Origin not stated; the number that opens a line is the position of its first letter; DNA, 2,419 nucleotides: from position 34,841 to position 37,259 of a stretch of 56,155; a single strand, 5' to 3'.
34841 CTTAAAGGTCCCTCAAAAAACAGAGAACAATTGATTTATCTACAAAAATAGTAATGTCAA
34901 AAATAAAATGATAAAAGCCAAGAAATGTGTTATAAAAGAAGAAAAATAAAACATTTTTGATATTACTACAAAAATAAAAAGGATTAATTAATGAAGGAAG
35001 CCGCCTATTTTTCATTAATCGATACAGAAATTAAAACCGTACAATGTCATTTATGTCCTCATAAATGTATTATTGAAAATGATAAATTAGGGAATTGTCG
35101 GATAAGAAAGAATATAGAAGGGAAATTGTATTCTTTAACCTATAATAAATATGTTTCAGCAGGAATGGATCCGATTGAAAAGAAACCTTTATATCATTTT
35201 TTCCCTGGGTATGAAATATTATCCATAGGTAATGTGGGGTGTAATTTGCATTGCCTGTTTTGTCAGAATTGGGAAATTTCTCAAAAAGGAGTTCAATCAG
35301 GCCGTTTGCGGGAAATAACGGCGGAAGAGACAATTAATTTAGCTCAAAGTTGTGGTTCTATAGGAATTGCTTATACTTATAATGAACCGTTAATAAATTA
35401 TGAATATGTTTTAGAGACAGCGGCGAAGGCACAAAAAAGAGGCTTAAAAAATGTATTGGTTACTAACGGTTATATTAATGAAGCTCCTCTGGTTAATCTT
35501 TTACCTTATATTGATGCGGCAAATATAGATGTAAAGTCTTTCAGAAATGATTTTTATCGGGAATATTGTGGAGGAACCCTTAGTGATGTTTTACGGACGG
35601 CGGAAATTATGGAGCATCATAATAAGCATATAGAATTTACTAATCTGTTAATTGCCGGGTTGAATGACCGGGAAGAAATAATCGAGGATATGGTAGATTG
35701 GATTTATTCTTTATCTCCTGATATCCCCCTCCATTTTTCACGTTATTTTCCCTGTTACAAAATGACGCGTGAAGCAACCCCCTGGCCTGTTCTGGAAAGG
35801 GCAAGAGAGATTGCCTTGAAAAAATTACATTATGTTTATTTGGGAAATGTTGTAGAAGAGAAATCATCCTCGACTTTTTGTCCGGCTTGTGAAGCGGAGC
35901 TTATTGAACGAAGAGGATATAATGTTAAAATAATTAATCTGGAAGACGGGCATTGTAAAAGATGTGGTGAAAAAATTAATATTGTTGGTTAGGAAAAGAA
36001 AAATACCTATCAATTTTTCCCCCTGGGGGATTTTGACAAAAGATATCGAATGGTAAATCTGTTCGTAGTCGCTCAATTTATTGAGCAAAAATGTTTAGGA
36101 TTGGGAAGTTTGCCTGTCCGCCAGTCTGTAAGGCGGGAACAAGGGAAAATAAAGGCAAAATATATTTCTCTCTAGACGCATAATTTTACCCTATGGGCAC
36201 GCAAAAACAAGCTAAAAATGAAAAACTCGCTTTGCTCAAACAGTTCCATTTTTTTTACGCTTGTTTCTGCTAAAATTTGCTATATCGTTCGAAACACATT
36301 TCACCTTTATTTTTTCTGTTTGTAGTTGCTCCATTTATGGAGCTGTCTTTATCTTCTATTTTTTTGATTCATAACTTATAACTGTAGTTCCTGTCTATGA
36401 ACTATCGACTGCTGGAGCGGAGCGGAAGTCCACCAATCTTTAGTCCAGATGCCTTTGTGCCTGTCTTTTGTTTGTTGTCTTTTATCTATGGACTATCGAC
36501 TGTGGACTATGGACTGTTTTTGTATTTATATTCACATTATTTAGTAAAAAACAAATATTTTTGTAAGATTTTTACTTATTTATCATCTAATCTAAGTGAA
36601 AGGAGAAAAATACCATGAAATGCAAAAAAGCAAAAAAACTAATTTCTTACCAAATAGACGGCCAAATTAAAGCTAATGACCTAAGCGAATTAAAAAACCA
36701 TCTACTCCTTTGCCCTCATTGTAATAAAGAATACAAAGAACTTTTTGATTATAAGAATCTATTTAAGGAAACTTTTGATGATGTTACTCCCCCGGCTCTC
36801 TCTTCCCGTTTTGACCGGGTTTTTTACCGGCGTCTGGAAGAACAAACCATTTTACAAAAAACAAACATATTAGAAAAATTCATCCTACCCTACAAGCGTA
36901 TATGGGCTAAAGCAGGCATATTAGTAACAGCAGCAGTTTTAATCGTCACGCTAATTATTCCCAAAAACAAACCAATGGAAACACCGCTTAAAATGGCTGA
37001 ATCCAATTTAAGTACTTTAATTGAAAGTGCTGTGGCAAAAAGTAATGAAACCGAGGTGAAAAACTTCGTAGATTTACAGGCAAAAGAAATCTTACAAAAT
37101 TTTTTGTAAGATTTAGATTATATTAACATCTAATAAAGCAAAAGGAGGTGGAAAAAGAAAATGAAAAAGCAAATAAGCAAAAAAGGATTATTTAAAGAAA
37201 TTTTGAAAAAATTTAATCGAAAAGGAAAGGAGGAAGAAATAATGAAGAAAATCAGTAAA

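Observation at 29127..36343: REP-like hairpin family: conserved GTAG head and TTTA loop with fully covarying stems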

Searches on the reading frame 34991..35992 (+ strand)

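Call 10: search_protein_families(library=pfam, proteins=[window:34991-35992:+])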
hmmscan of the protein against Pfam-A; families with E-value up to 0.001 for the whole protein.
window:34991-35992:+ (333 aa): 2 families
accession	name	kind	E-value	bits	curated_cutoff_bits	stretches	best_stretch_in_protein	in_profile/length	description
PF04055.27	Radical_SAM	-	4.6e-18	66.4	29.5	1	82-237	5-165/166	Radical SAM superfamily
PF13353.11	Fer4_12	-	6.6e-06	26.9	22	1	83-182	14-116/137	4Fe-4S single cluster domain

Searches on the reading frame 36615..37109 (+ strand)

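Call 10: search_protein_families(library=pfam, proteins=[window:36615-37109:+])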
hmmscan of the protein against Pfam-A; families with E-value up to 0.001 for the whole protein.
window:36615-37109:+ (164 aa): 1 family
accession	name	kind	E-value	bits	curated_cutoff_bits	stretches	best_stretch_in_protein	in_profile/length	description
PF13490.11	zf-HC2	-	0.00011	22.6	22.2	1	3-36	1-34/35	Putative zinc-finger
